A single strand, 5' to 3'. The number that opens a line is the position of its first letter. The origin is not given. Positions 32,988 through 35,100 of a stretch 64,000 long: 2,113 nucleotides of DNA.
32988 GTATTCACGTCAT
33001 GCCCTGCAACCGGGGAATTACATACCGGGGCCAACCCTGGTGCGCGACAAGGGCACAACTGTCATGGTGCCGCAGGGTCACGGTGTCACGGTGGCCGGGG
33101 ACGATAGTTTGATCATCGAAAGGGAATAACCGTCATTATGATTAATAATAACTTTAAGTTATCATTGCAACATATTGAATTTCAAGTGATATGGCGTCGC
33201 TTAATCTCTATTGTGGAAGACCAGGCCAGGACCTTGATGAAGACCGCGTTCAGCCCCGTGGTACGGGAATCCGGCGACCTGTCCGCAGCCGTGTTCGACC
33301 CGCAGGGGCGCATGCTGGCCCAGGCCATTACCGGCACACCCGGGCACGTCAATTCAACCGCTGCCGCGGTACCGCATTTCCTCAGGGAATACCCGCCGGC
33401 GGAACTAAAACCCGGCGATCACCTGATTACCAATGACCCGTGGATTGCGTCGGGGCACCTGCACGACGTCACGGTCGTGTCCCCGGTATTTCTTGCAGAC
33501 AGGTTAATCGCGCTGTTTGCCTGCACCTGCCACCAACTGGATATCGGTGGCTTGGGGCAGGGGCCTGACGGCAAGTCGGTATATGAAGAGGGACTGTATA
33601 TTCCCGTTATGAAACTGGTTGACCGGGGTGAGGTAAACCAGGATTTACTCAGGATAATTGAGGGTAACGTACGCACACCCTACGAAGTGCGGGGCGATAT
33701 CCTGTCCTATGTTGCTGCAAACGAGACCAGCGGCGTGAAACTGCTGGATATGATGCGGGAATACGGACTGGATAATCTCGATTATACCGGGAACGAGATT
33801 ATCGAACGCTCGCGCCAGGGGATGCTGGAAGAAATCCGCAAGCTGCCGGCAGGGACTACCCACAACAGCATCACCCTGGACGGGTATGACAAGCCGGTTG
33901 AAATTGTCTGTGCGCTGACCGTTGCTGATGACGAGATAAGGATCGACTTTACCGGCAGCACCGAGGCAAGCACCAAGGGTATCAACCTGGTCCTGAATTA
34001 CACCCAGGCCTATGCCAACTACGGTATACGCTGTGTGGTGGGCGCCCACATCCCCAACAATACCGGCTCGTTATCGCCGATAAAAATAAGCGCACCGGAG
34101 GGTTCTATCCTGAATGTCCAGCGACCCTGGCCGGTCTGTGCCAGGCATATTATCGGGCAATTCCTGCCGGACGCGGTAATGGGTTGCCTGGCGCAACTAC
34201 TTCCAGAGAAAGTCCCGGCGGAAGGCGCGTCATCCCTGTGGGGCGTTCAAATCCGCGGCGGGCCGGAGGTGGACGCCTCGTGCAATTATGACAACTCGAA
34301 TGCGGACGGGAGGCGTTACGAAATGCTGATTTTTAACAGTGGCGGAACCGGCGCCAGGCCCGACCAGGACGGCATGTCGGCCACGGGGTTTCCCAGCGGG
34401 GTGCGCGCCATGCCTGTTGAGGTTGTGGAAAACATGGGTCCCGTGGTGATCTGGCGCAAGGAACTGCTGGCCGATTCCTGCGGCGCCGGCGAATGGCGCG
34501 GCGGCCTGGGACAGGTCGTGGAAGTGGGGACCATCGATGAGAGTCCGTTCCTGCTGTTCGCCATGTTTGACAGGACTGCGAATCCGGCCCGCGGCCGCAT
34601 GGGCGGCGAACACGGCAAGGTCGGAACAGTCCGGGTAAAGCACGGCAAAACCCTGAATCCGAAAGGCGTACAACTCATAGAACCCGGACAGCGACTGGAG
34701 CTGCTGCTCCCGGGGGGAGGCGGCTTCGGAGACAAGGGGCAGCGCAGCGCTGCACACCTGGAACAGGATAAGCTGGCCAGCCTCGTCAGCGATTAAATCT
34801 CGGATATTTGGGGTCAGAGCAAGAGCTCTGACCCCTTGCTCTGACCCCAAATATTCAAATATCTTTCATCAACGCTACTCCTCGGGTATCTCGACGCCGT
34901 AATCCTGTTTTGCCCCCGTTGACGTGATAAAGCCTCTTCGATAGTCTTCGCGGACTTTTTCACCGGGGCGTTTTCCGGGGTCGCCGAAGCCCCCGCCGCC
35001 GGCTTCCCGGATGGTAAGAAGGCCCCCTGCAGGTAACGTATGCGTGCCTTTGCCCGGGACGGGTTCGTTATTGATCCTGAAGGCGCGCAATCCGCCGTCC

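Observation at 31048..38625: Mirror-image convergent hyuA-hyuB / hyuB-hyuA pairs with a palindromic repeat exactly at the meeting point, and many hyu loci overall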

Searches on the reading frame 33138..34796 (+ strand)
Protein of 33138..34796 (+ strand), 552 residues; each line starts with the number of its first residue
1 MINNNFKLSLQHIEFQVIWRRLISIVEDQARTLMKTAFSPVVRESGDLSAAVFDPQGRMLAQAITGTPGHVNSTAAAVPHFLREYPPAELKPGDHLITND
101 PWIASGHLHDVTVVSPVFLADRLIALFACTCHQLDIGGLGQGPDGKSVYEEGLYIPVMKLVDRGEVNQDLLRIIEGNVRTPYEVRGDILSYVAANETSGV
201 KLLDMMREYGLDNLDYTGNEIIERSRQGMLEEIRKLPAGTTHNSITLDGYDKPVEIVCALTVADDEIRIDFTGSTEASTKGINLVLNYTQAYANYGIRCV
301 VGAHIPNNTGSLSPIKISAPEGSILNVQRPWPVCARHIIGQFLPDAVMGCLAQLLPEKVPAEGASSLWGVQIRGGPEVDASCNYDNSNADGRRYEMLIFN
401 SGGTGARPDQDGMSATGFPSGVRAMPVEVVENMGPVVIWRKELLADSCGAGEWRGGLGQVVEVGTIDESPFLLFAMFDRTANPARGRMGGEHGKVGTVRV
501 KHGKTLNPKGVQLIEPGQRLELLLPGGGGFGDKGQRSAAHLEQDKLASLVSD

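Call 10: search_protein_families(library=pfam, proteins=[window:33138-34796:+])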
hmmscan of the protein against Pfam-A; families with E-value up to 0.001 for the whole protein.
window:33138-34796:+ (552 aa): 1 family
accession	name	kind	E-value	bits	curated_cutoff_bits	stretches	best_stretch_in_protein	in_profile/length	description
PF02538.19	Hydantoinase_B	-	7.3e-144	480.5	26.8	1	12-532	2-518/519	Hydantoinase B/oxoprolinase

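Call 17: find_encoding_contigs(protein=window:33138-34796:+, flank=10000, max_places=6)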
Protein window:33138-34796:+ (552 aa): no gene with exactly this product is on record in the collection.

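Call 18: search_protein_families(library=ncbifam, proteins=[window:33138-34796:+])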
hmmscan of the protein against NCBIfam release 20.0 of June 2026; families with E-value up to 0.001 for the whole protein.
window:33138-34796:+ (552 aa): 2 families
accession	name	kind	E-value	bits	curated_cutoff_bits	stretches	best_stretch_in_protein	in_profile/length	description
NF050157.1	CapLactmsBetCapB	equivalog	1.9e-55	188.3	1000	1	28-551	19-547/577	caprolactamase subunit beta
NF042976.1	AcphenoCarb_ApcD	equivalog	7.3e-23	80.7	1500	1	14-460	33-484/685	acetophenone carboxylase subunit delta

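Call 19: search_solved_structures(query=window:33138-34796:+, max_evalue=0.001)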
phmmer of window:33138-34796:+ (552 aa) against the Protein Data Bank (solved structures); distinct sequences matched with E-value up to 0.001: 5.
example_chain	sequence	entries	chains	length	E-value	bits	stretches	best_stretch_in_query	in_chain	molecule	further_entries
7hk5_A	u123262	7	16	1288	3.9e-52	180.6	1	14-546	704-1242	N-methylhydantoinase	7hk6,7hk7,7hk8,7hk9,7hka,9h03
6yra_B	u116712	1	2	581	1.7e-37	132.2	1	21-549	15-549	Hydantoinase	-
5l9w_A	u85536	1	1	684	3.3e-20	75.2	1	13-480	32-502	Acetophenone carboxylase delta subunit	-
5svb_A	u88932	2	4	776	6.3e-13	51.2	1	13-242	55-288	Acetone carboxylase alpha subunit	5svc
5m45_A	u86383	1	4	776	6.3e-13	51.2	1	13-242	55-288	Acetone carboxylase alpha subunit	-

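Call 22: find_homologous_proteins(query=window:33138-34796:+, max_evalue=1e-30)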
Query window:33138-34796:+ (552 aa): 8000 proteins with E <= 1e-30 among 8000 candidates; the best 120 are listed.
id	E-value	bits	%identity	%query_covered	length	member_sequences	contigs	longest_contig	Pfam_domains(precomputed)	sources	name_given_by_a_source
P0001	0.0e+0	1152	91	100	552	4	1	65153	PF02538.20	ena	-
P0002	0.0e+0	1145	91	100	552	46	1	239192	PF02538.20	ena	-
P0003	0.0e+0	1123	89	100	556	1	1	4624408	PF02538.20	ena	-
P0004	0.0e+0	1123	88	100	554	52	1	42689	PF02538.20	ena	-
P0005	0.0e+0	1111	86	100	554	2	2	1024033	PF02538.20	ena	-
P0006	0.0e+0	1103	87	99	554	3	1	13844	PF02538.20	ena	-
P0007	0.0e+0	1103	88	100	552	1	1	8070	PF02538.20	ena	-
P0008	0.0e+0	1052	83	100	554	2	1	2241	PF02538.20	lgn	-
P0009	0.0e+0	1050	82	100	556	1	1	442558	PF02538.20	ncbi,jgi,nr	ncbi:MAG: hydantoinase B/oxoprolinase family protein [Gammaproteobacteria bacterium]|jgi:N-methylhyd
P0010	0.0e+0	1045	82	100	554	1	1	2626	PF02538.20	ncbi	-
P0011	0.0e+0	1044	82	100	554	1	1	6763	PF02538.20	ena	-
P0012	0.0e+0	1043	80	100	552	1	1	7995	PF02538.20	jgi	jgi:N-methylhydantoinase B/oxoprolinase/acetone carboxylase alpha subunit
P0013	0.0e+0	1041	82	100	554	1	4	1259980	PF02538.20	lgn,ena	-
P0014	0.0e+0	1039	82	100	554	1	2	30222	PF02538.20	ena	-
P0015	0.0e+0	1038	81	100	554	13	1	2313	PF02538.20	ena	-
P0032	1.3e-284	963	76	98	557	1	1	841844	PF02538.20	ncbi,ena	-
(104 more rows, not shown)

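Call 23: find_encoding_contigs(protein=P0003, flank=10000, max_places=2)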
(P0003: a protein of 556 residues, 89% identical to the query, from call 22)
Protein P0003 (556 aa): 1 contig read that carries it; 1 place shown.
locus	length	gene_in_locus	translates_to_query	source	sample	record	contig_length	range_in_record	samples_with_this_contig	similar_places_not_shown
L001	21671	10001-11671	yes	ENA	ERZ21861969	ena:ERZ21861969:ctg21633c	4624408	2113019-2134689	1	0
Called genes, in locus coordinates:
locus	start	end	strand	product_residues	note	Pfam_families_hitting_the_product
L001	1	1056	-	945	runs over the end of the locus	PF07715:Plug, PF00593:TonB_dep_Rec_b-barrel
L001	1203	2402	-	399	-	PF05221:AdoHcyase, PF00670:AdoHcyase_NAD, PF02826:2-Hacid_dh_C, PF13241:NAD_binding_7 (weak)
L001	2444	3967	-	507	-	PF16655:PhoD_N, PF09423:PhoD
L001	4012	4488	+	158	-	PF12680:SnoaL_2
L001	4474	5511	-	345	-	PF01982:CTP-dep_RFKase, PF00702:Hydrolase, PF12710:HAD, PF13419:HAD_2, PF13242:Hydrolase_like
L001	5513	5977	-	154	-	PF00111:Fer2, PF01799:Fer2_2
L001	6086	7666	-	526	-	PF07519:Tannase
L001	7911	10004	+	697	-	PF05378:Hydant_A_N, PF01968:Hydantoinase_A, PF19278:Hydant_A_C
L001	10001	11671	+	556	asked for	PF02538:Hydantoinase_B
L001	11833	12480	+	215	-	PF01965:DJ-1_PfpI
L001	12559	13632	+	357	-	PF12146:Hydrolase_4, PF00561:Abhydrolase_1, PF12697:Abhydrolase_6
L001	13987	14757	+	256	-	PF00106:adh_short, PF01370:Epimerase (weak), PF08659:KR, PF13561:adh_short_C2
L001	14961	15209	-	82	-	PF03869:Arc (faint)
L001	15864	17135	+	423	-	-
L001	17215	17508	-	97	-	PF01381:HTH_3 (weak)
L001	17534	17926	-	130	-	PF13560:HTH_31 (weak), PF01381:HTH_3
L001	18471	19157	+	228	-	PF00005:ABC_tran, PF13304:AAA_21 (faint)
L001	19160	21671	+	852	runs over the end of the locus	PF12704:MacB_PCD, PF02687:FtsX, PF12704:MacB_PCD, PF02687:FtsX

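Call 24: find_encoding_contigs(protein=P0009, flank=10000, max_places=2)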
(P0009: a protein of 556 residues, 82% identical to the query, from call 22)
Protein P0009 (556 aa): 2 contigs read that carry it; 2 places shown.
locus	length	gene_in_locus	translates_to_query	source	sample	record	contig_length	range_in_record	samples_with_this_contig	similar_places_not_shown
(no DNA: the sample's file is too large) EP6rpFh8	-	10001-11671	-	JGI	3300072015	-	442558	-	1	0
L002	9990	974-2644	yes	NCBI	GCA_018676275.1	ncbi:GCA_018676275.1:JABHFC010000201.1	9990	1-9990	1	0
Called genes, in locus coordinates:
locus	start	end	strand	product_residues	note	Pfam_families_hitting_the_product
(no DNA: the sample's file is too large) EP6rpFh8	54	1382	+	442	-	PF20695:UbiD_N, PF01977:UbiD, PF20696:UbiD_C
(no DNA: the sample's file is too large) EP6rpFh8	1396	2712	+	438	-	PF00890:FAD_binding_2 (weak), PF01134:GIDA (faint), PF01266:DAO, PF01593:Amino_oxidase, PF03486:HI0933_like (faint), PF07992:Pyr_redox_2 (faint), PF13450:NAD_binding_8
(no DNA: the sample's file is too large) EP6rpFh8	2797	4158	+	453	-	PF00209:SNF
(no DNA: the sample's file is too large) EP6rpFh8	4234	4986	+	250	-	-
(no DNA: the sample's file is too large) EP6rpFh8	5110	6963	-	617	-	PF01266:DAO (faint), PF13450:NAD_binding_8, PF01593:Amino_oxidase (weak)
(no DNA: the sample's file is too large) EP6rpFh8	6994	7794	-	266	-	PF07286:D-Glu_cyclase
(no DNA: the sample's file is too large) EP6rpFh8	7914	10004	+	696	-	PF05378:Hydant_A_N, PF01968:Hydantoinase_A, PF19278:Hydant_A_C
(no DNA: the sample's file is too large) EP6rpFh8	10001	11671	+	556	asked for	PF02538:Hydantoinase_B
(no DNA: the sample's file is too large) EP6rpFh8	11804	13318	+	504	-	PF01566:Nramp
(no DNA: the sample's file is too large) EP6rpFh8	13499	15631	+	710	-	PF06452:CBM9_1, PF19313:DUF5916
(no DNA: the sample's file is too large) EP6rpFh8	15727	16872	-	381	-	PF01321:Creatinase_N, PF00557:Peptidase_M24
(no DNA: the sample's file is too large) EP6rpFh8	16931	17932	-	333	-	PF08240:ADH_N, PF00107:ADH_zinc_N, PF13602:ADH_zinc_N_2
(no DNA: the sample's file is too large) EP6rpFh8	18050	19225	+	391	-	PF07690:MFS_1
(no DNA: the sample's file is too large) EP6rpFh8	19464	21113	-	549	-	PF02538:Hydantoinase_B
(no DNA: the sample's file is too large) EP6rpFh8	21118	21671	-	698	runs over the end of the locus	PF05378:Hydant_A_N, PF01968:Hydantoinase_A, PF19278:Hydant_A_C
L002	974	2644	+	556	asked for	PF02538:Hydantoinase_B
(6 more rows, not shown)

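Call 25: find_encoding_contigs(protein=P0032, flank=10000, max_places=2)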
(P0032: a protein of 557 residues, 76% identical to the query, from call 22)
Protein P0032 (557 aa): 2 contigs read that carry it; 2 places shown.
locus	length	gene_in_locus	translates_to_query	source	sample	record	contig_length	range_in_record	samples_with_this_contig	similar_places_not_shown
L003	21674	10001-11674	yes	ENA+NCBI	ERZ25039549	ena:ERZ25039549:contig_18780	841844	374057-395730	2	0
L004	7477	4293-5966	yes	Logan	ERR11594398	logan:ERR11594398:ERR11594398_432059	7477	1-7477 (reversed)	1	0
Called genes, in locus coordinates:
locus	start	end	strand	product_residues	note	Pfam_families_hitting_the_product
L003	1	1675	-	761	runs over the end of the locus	PF07715:Plug, PF00593:TonB_dep_Rec_b-barrel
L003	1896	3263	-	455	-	PF00209:SNF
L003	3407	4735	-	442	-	PF20695:UbiD_N, PF01977:UbiD, PF20696:UbiD_C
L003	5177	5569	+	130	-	PF07729:FCD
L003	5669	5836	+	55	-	PF01527:HTH_Tnp_1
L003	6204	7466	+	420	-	PF07690:MFS_1, PF12832:MFS_1_like (weak), PF07690:MFS_1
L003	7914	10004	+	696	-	PF05378:Hydant_A_N, PF01968:Hydantoinase_A, PF19278:Hydant_A_C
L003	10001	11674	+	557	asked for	PF02538:Hydantoinase_B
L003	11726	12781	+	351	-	PF00037:Fer4 (faint), PF12838:Fer4_7, PF13484:Fer4_16 (weak)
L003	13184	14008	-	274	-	PF01144:CoA_trans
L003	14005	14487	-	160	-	PF01144:CoA_trans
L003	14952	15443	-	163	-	PF13577:SnoaL_4, PF12680:SnoaL_2 (weak), PF13474:SnoaL_3 (weak)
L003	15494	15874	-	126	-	-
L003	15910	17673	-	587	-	PF00890:FAD_binding_2, PF01266:DAO, PF07992:Pyr_redox_2 (faint), PF12831:FAD_oxidored, PF13450:NAD_binding_8 (weak)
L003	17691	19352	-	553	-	PF00501:AMP-binding, PF13193:AMP-binding_C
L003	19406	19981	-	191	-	PF01243:PNPOx_N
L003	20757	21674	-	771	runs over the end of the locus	PF07715:Plug, PF00593:TonB_dep_Rec_b-barrel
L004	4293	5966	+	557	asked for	PF02538:Hydantoinase_B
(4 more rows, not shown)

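Call 26: find_encoding_contigs(protein=P0001, flank=10000, max_places=2)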
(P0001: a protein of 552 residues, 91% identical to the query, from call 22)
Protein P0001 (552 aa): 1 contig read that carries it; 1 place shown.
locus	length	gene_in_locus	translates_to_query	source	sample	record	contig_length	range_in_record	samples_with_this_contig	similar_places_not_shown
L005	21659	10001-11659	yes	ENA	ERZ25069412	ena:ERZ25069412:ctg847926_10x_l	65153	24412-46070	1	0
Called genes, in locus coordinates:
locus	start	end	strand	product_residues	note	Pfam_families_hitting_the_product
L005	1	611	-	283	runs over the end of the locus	PF00892:EamA, PF06027:SLC35F (faint), PF00892:EamA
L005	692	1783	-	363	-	PF00355:Rieske, PF00848:Ring_hydroxyl_A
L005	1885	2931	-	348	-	PF14226:DIOX_N, PF03171:2OG-FeII_Oxy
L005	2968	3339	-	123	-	-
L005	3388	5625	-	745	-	PF07715:Plug, PF00593:TonB_dep_Rec_b-barrel, PF13505:OMP_b-brl (faint)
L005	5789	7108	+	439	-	PF20695:UbiD_N, PF01977:UbiD, PF20696:UbiD_C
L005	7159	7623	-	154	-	PF00111:Fer2, PF13085:Fer2_3 (faint), PF01799:Fer2_2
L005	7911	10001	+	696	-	PF05378:Hydant_A_N, PF01968:Hydantoinase_A, PF19278:Hydant_A_C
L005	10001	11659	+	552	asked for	PF02538:Hydantoinase_B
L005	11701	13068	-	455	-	PF00209:SNF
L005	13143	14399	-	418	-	PF07690:MFS_1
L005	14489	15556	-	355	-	PF12838:Fer4_7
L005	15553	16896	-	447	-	PF01494:FAD_binding_3 (faint), PF01946:Thi4 (weak), PF07992:Pyr_redox_2 (faint), PF01266:DAO, PF01593:Amino_oxidase, PF13450:NAD_binding_8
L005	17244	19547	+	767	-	PF07715:Plug, PF00593:TonB_dep_Rec_b-barrel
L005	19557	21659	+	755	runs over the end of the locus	PF20256:MoCoBD_2, PF02738:MoCoBD_1, PF20256:MoCoBD_2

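Call 27: find_encoding_contigs(protein=P0002, flank=10000, max_places=2)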
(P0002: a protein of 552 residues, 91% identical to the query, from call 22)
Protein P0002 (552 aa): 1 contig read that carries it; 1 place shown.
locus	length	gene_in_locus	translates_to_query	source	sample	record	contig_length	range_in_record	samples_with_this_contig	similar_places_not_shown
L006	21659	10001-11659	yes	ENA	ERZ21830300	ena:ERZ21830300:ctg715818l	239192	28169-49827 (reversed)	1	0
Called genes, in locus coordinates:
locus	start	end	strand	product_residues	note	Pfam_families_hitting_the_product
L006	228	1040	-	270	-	PF00106:adh_short, PF01370:Epimerase (faint), PF02719:Polysacc_synt_2 (weak), PF05368:NmrA (weak), PF08659:KR, PF13460:NAD_binding_10 (weak), PF13561:adh_short_C2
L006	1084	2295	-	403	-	PF05221:AdoHcyase, PF13241:NAD_binding_7 (faint), PF05221:AdoHcyase (weak), PF02826:2-Hacid_dh_C, PF00670:AdoHcyase_NAD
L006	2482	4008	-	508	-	PF16655:PhoD_N, PF09423:PhoD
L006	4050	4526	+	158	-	PF12680:SnoaL_2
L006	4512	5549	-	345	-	PF01982:CTP-dep_RFKase, PF00702:Hydrolase, PF12710:HAD, PF13419:HAD_2, PF13242:Hydrolase_like (weak)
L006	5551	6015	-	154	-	PF00111:Fer2, PF13085:Fer2_3 (weak), PF01799:Fer2_2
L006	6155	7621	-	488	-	PF07519:Tannase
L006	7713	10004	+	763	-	PF05378:Hydant_A_N, PF01968:Hydantoinase_A, PF19278:Hydant_A_C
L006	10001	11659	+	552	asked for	PF02538:Hydantoinase_B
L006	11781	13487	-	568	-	PF02538:Hydantoinase_B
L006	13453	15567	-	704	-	PF05378:Hydant_A_N, PF01968:Hydantoinase_A, PF19278:Hydant_A_C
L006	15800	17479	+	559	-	PF02776:TPP_enzyme_N, PF00205:TPP_enzyme_M, PF02775:TPP_enzyme_C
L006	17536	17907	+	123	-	-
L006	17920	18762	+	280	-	-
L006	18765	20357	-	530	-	PF07519:Tannase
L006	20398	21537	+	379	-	PF03480:DctP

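Call 68: find_encoding_contigs(protein=P0007, flank=8000, max_places=1)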
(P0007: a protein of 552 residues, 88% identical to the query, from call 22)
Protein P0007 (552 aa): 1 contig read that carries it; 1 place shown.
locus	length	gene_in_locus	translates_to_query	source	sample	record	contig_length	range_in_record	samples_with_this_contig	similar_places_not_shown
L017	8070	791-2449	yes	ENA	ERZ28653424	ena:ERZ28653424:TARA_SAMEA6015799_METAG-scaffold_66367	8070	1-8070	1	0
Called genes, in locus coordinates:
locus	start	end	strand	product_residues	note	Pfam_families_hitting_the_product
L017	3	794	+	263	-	?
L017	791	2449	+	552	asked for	PF02538:Hydantoinase_B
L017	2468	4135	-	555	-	PF02538:Hydantoinase_B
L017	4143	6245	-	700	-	PF05378:Hydant_A_N, PF01968:Hydantoinase_A, PF19278:Hydant_A_C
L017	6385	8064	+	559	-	PF02776:TPP_enzyme_N, PF00205:TPP_enzyme_M, PF02775:TPP_enzyme_C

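Call 69: find_encoding_contigs(protein=P0005, flank=10000, max_places=1)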
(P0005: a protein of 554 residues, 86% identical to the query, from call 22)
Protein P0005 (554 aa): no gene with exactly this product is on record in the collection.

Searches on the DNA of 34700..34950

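Call 61: search_rna_families(source=window, start=34700, end=34950, threshold=evalue, max_evalue=1)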
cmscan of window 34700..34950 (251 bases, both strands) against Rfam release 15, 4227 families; matches with E-value up to 1: 3.
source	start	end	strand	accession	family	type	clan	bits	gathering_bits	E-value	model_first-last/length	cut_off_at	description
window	34791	34863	+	RF00901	MIR845_1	Gene; miRNA;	-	33.7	81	5.7e-06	1-81/81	no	MIR845_1 microRNA precursor family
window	34804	34854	+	RF03799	mir-3202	Gene; miRNA;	-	28.1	90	0.00049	1-79/79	no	mir-3202 microRNA precursor family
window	34807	34853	-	RF03775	mir-7578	Gene; miRNA;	-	23.5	60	0.0054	1-82/82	no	mir-7578 microRNA precursor family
